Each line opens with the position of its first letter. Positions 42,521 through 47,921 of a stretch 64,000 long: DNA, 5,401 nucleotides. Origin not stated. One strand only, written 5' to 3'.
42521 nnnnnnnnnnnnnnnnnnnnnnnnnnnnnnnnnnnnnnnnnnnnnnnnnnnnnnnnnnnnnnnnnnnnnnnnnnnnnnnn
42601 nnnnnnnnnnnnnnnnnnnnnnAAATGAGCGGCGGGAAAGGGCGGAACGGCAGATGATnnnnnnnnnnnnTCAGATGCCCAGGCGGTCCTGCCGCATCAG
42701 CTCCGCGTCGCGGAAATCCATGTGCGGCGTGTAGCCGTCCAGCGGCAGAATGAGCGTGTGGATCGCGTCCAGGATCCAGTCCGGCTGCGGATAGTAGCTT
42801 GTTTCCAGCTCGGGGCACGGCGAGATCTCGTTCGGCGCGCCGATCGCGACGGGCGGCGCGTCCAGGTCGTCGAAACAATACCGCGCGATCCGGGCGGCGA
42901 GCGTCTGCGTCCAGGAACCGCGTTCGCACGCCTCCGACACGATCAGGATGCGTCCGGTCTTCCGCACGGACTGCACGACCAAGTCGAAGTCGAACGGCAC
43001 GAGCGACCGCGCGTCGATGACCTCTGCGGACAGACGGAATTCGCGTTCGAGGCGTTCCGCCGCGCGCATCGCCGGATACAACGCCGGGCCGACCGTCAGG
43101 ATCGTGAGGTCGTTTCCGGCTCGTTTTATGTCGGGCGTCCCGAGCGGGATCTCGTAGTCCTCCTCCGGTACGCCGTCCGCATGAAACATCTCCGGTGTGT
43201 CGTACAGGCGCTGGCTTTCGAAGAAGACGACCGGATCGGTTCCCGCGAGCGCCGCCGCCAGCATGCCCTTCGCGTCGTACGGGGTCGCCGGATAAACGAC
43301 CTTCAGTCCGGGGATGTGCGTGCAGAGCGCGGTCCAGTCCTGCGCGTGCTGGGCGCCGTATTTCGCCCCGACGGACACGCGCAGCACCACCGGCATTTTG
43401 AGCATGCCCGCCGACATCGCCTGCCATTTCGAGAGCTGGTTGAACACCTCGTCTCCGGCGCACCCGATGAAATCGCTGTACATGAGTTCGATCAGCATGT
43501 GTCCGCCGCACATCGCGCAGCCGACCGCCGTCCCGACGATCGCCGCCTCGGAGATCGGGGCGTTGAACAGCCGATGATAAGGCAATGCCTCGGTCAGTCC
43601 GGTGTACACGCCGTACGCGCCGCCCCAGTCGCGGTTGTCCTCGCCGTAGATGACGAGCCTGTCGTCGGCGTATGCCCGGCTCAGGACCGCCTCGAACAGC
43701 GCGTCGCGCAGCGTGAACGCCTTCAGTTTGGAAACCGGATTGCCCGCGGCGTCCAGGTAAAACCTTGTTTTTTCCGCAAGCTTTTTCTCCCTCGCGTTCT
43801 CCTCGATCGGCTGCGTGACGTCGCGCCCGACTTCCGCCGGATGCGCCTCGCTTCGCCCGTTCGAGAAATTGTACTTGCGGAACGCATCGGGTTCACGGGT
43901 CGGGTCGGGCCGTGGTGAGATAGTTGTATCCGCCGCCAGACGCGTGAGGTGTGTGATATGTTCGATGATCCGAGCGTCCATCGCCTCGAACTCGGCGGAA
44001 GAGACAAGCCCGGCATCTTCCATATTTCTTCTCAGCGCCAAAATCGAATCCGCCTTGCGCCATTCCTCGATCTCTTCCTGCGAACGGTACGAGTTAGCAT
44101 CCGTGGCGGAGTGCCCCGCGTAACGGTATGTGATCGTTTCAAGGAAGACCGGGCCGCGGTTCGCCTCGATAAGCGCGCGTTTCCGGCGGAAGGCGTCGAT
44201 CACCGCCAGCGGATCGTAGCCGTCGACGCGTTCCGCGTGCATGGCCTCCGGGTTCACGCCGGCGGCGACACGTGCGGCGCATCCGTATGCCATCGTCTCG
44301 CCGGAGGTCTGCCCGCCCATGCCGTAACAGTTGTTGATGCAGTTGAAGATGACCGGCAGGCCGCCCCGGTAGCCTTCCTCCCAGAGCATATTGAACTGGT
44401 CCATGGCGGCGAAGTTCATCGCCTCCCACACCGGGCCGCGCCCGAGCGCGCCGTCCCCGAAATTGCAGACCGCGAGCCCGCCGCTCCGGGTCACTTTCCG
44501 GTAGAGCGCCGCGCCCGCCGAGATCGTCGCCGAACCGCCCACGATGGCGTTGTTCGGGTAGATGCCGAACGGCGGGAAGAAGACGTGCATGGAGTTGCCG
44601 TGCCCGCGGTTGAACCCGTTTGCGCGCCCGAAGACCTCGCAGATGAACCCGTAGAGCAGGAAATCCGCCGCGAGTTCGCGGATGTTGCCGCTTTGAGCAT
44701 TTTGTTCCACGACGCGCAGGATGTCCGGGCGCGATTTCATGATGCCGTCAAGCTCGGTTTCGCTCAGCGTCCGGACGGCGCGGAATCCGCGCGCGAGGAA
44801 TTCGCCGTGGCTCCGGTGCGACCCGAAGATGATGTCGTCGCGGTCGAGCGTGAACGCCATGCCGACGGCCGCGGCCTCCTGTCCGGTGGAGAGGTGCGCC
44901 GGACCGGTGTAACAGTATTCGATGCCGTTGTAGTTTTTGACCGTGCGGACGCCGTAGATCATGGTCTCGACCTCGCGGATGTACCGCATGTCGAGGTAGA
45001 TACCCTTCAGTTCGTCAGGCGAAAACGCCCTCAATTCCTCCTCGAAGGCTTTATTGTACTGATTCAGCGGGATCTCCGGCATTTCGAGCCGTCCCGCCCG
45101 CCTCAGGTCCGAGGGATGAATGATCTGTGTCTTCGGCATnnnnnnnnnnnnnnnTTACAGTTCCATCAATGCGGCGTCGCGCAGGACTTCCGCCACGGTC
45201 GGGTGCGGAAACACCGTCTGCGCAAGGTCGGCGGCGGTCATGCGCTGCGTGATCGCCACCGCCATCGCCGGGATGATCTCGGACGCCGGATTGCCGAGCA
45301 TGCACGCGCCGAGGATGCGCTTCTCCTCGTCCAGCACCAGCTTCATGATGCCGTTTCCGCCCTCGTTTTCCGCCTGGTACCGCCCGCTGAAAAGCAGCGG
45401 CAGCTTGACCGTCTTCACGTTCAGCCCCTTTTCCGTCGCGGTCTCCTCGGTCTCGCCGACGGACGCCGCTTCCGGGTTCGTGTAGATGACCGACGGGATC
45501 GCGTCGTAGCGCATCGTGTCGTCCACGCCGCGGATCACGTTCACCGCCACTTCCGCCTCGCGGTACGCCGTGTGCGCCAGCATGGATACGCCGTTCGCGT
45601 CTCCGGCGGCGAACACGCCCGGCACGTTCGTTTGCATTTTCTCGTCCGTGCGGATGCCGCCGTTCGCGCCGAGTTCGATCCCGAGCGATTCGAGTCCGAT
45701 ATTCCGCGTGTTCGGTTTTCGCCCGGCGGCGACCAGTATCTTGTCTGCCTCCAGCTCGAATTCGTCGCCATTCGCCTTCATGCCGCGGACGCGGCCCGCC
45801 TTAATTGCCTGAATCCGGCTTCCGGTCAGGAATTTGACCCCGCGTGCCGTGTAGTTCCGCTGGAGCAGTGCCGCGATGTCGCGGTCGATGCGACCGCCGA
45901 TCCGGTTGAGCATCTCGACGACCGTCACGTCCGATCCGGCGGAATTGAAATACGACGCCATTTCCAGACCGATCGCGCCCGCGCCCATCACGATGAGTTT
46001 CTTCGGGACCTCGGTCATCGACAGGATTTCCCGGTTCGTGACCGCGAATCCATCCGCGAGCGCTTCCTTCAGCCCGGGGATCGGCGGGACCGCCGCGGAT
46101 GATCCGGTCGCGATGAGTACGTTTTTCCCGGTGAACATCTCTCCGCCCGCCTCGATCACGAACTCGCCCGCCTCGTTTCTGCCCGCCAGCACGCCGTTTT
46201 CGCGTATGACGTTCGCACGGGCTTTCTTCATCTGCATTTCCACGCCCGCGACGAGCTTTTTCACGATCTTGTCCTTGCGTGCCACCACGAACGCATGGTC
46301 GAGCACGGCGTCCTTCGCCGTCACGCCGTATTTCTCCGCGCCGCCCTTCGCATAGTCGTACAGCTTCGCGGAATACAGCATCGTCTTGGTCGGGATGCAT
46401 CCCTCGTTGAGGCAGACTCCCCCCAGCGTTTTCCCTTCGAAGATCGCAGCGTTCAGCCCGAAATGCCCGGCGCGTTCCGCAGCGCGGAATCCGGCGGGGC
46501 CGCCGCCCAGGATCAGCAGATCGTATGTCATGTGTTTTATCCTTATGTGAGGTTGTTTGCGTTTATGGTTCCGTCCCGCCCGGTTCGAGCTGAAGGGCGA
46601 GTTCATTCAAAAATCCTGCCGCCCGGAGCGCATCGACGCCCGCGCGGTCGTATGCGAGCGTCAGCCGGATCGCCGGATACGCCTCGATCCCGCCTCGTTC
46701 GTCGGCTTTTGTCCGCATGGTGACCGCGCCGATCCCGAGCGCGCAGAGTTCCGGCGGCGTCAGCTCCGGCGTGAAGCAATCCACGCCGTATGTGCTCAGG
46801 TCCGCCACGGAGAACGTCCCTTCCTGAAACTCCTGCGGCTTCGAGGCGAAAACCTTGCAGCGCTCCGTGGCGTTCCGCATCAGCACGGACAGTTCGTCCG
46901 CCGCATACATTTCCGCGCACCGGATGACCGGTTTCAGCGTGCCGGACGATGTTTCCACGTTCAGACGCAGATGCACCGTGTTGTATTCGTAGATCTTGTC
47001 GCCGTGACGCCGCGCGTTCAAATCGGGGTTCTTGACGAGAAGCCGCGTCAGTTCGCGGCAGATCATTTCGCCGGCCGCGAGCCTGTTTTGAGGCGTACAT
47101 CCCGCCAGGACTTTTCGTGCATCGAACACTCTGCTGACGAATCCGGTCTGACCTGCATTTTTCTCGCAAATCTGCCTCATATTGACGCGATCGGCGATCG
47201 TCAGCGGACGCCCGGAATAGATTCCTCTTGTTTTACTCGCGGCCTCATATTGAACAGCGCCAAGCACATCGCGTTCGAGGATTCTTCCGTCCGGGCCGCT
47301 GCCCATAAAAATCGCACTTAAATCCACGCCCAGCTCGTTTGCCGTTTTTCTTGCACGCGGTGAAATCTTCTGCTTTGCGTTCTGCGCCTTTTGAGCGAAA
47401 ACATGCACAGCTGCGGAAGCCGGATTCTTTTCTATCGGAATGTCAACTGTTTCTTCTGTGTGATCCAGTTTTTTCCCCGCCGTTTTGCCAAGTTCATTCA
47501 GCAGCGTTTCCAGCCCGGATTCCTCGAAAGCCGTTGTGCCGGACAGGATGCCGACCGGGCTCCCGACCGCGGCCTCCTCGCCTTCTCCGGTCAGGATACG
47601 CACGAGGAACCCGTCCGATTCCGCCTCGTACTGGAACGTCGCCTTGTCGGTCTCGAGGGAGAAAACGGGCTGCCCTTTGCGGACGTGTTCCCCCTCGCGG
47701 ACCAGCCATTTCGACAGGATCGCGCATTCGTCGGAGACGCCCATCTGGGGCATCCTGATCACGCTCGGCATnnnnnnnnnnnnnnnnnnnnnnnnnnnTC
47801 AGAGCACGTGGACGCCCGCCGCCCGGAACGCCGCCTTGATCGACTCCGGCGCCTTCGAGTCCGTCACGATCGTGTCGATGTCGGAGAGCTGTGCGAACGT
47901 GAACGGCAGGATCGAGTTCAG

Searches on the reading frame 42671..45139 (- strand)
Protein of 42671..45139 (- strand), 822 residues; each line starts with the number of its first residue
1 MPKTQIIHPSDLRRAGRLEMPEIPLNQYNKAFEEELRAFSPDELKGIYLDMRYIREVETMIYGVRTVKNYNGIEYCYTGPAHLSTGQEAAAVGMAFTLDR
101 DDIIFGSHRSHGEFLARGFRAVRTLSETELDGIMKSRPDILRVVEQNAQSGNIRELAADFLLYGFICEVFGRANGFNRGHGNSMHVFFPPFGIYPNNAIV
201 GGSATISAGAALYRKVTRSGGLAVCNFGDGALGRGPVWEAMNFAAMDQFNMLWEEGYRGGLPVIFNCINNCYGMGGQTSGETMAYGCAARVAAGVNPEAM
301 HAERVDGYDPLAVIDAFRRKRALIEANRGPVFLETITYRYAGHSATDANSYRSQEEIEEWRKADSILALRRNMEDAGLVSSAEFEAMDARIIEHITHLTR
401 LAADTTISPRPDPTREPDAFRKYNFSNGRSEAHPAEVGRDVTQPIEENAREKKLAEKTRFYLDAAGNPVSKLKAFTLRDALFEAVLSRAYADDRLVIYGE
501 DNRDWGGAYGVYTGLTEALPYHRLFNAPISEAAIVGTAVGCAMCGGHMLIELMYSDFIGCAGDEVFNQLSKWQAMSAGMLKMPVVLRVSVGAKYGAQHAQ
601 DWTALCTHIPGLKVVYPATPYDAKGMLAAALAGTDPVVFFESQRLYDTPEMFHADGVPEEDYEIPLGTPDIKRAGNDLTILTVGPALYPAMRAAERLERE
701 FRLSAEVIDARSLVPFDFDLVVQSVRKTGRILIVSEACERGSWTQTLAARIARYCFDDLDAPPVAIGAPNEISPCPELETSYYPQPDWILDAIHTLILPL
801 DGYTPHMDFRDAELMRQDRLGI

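Call 10: search_protein_families(library=pfam, proteins=[window:42671-45139:-], max_evalue=0.01)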
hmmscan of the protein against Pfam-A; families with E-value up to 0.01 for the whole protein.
window:42671-45139:- (822 aa): 3 families
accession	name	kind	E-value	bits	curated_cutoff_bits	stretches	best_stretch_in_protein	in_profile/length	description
PF00676.26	E1_dh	-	2.4e-50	171.6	22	2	156-405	60-294/300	Dehydrogenase E1 component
PF02779.29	Transket_pyr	-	2.9e-30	105.6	27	1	475-647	3-173/174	Transketolase, pyrimidine binding domain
PF02780.25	Transketolase_C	-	4.3e-29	101.4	25.9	1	670-787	4-122/124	Transketolase, C-terminal domain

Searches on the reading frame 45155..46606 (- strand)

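Call 10: search_protein_families(library=pfam, proteins=[window:45155-46606:-], max_evalue=0.01)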
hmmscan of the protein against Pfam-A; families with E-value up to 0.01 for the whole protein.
window:45155-46606:- (483 aa): 12 families
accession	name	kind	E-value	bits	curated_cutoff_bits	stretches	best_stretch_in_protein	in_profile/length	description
PF07992.20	Pyr_redox_2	-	1.4e-68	231.9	26.1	1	28-351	1-291/291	Pyridine nucleotide-disulphide oxidoreductase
PF02852.28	Pyr_redox_dim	-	2.9e-30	105.1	25.3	1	370-478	1-109/110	Pyridine nucleotide-disulphide oxidoreductase, dimerisation domain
PF00070.33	Pyr_redox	-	4e-19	69.4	22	1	203-276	1-77/82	Pyridine nucleotide-disulphide oxidoreductase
PF13738.12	Pyr_redox_3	-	1.2e-14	54.7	30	1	31-335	1-305/305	Pyridine nucleotide-disulphide oxidoreductase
PF03486.20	HI0933_like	-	1.3e-11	44.9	50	0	29-59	2-32/244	HI0933-like protein Rossmann domain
PF00890.30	FAD_binding_2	-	1.1e-07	31.9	20.4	0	313-342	368-403/414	FAD binding domain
PF13450.12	NAD_binding_8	-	4.1e-06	27.4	21.9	1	206-242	1-37/68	NAD(P)-binding Rossmann-like domain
PF01946.23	Thi4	-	0.00035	20.3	26.2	0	23-63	13-55/235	Thi4 family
PF01593.30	Amino_oxidase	-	0.00076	19.3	19.8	0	213-240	3-30/443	Flavin containing amine oxidoreductase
PF01262.27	AlaDh_PNT_C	-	0.00092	19.1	23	0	201-232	28-59/214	Alanine dehydrogenase/PNT, C-terminal domain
PF12831.13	FAD_oxidored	-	0.0034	17.2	27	0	29-73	1-46/416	FAD dependent oxidoreductase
PF02826.25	2-Hacid_dh_C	-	0.0087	15.9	25.1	0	201-232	36-67/178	D-isomer specific 2-hydroxyacid dehydrogenase, NAD binding domain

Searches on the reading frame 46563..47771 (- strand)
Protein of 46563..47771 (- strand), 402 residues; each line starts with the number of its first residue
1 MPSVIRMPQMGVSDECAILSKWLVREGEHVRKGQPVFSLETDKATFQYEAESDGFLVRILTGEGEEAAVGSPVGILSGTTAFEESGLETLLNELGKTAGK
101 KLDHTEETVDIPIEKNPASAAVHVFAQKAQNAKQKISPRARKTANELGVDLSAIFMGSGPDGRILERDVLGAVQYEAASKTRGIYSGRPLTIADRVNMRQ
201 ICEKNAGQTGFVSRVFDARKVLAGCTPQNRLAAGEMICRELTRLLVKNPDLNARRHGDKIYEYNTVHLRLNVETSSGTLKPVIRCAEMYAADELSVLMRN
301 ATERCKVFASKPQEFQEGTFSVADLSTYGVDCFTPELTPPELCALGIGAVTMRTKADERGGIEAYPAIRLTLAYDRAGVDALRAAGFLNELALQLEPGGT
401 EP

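Call 10: search_protein_families(library=pfam, proteins=[window:46563-47771:-], max_evalue=0.01)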
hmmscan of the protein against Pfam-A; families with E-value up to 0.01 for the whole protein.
window:46563-47771:- (402 aa): 3 families
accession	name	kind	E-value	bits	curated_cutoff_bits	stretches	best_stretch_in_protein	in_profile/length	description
PF00198.28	2-oxoacid_dh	-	5.3e-25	88.7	23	1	230-396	58-225/232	2-oxoacid dehydrogenases acyltransferase (catalytic domain)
PF00364.28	Biotin_lipoyl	-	1.1e-14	54.5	22.1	1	4-75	2-72/73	Biotin-requiring enzyme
PF02817.22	E3_binding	-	7.7e-13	48.9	23.7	1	135-170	2-36/36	e3 binding domain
